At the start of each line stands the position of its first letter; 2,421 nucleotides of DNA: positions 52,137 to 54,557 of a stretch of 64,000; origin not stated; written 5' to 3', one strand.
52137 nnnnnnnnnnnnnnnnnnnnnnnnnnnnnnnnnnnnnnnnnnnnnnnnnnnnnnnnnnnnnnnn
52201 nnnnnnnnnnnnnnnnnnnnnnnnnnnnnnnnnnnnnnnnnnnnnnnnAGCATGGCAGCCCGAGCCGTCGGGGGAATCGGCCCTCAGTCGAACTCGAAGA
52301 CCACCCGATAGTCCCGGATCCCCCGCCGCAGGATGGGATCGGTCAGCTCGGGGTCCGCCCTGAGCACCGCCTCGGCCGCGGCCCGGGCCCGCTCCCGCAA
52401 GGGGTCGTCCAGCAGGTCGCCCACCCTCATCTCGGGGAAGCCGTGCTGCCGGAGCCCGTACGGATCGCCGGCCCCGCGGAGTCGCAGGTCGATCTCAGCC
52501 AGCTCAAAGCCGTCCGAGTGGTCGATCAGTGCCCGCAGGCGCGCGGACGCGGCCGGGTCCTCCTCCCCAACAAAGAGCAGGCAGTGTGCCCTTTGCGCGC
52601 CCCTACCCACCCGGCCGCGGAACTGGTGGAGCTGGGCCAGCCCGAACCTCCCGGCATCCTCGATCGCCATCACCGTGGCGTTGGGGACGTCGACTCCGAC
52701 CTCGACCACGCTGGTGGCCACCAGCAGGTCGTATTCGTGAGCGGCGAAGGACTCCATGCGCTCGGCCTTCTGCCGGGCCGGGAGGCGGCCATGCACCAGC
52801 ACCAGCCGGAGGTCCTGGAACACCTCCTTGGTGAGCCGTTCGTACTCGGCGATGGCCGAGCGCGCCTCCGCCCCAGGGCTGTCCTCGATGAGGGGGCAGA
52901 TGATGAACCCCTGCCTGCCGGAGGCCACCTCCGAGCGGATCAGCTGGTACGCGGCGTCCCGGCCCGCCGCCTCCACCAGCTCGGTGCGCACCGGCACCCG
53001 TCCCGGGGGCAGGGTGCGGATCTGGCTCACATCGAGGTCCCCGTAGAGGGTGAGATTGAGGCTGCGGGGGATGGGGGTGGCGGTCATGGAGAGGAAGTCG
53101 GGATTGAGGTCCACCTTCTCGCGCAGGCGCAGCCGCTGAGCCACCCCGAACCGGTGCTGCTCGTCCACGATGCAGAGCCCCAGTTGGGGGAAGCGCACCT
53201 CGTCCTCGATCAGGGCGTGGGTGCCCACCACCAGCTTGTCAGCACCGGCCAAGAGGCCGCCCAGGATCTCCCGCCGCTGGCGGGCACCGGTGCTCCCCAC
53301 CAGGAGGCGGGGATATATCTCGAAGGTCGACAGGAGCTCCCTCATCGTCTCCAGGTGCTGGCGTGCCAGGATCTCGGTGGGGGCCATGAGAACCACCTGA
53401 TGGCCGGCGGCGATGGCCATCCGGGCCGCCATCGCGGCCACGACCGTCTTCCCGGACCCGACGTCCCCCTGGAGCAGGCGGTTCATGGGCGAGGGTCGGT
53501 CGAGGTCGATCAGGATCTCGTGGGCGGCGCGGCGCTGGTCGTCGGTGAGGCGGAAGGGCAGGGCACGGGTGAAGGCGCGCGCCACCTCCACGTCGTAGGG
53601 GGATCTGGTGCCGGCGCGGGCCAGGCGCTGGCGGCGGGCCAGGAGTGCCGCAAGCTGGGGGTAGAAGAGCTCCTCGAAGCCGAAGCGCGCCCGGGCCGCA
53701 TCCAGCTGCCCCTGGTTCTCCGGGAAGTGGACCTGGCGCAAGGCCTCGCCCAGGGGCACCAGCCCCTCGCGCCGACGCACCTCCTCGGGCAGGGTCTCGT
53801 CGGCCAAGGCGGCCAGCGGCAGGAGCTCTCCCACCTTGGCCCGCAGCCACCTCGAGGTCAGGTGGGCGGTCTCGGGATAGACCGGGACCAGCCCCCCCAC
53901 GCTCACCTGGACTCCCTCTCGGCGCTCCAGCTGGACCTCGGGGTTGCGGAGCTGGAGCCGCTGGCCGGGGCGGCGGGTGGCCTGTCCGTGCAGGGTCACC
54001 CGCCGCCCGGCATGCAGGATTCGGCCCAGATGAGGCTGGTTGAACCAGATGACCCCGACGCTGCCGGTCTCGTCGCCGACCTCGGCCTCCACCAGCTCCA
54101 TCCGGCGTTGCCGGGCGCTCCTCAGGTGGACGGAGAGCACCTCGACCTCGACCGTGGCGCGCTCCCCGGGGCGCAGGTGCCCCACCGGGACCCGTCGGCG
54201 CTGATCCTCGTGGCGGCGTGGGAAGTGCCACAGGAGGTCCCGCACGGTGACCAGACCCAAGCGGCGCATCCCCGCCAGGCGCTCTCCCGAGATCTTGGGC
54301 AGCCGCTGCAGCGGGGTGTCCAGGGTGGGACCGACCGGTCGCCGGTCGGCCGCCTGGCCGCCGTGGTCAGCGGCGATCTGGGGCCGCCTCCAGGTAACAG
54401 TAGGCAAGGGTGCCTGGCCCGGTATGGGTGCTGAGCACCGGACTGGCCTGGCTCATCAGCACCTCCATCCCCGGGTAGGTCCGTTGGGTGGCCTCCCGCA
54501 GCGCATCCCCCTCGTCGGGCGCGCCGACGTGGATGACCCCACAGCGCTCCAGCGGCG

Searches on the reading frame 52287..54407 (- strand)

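Call 24: search_protein_families(library=pfam, proteins=[window:52287-54407:-], max_evalue=0.00001)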
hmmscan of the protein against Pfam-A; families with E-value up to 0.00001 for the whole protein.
window:52287-54407:- (707 aa): 6 families
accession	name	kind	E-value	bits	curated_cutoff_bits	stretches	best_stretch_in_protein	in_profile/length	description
PF17191.10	RecG_wedge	-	7.3e-21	74.9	23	1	43-194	12-157/162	RecG wedge domain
PF00270.35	DEAD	-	3.8e-20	72.7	26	1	288-450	1-164/167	DEAD/DEAH box helicase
PF00271.37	Helicase_C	-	1.6e-16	60.9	23.5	1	488-602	8-108/110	Helicase conserved C-terminal domain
PF04851.21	ResIII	-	9.3e-09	35.8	22.5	1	286-445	3-162/164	Type III restriction enzyme, res subunit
PF13604.12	AAA_30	-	9e-07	29.2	27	1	287-355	2-65/191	AAA domain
PF19833.4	RecG_dom3_C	-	1.3e-06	28.8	26.8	1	631-691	2-64/87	ATP-dependent DNA helicase RecG, domain 3, C-terminal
